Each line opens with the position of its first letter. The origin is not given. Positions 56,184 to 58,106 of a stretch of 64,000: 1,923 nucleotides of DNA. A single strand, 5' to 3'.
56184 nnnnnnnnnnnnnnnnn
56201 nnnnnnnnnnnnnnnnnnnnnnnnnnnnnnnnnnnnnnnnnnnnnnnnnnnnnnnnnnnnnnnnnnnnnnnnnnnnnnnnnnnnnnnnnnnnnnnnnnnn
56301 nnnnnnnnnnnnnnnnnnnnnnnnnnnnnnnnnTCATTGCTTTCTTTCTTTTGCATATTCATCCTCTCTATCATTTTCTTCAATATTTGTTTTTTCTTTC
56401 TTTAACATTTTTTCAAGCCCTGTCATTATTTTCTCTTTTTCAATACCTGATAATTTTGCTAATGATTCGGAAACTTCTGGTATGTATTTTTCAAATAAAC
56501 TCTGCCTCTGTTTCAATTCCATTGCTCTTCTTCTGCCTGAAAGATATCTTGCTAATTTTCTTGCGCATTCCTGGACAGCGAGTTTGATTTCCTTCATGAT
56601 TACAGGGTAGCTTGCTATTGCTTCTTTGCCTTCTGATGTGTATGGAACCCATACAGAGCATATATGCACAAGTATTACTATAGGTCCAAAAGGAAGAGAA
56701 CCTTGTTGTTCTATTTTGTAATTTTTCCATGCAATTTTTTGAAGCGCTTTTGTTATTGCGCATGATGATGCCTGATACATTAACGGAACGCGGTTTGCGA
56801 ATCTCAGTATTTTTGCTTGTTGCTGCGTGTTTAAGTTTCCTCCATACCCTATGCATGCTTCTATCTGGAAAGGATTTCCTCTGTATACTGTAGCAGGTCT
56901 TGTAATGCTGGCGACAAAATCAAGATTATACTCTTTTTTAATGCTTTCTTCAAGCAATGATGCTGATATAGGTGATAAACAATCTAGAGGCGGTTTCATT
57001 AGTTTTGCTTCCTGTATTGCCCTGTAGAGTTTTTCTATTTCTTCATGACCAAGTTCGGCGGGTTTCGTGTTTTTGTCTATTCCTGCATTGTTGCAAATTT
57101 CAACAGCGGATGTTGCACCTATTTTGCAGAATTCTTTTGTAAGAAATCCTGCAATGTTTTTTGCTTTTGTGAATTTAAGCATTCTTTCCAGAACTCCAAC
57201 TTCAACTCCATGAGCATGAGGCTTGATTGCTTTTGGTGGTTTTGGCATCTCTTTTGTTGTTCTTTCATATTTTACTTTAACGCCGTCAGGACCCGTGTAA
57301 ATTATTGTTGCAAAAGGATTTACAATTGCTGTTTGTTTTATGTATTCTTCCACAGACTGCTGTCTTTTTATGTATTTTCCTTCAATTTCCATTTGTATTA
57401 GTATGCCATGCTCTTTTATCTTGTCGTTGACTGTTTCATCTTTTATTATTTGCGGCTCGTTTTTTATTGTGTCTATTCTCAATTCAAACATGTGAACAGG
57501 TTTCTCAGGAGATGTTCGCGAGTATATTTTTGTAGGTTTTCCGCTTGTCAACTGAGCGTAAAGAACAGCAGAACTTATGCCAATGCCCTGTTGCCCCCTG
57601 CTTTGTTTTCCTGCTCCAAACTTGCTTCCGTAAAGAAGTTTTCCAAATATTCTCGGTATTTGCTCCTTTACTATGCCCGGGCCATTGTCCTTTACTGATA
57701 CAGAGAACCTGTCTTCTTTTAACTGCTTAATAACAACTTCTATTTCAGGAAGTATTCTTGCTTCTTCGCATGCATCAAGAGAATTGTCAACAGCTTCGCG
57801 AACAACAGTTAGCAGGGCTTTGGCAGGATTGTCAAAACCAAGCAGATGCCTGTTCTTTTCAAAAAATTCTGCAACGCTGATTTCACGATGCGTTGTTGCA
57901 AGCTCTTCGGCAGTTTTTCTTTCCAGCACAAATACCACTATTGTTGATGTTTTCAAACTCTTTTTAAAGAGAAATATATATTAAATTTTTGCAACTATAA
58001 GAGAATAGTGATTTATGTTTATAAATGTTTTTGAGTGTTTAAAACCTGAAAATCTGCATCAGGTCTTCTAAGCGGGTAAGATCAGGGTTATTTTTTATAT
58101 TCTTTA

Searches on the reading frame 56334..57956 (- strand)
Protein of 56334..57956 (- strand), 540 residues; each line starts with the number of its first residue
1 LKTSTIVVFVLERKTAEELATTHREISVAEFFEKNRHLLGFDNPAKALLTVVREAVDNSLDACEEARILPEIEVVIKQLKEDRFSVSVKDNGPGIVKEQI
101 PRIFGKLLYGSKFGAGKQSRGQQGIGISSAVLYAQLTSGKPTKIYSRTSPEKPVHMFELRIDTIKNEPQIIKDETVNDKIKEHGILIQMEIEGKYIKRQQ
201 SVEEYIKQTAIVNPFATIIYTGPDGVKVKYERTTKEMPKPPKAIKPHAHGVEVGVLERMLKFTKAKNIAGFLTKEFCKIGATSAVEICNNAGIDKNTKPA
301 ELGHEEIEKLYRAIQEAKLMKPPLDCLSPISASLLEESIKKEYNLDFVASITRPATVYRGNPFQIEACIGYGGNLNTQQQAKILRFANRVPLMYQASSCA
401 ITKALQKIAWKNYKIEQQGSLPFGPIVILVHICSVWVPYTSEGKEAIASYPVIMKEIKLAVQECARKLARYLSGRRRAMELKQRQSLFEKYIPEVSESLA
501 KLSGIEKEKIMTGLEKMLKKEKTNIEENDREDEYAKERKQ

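Call 75: search_protein_families(library=pfam, proteins=[window:56334-57956:-], max_evalue=0.00001)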
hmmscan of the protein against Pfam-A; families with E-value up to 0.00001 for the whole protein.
window:56334-57956:- (540 aa): 3 families
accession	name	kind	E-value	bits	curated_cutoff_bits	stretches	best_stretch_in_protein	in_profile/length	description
PF09239.17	Topo-VIb_trans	-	5.5e-63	211.9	24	1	322-484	1-159/159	Topoisomerase VI B subunit, transducer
PF02518.31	HATPase_c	-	1e-12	48.9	26.4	1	46-139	4-89/111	Histidine kinase-, DNA gyrase B-, and HSP90-like ATPase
PF13589.12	HATPase_c_3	-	3.7e-10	40.4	25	1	50-169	5-113/137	Histidine kinase-, DNA gyrase B-, and HSP90-like ATPase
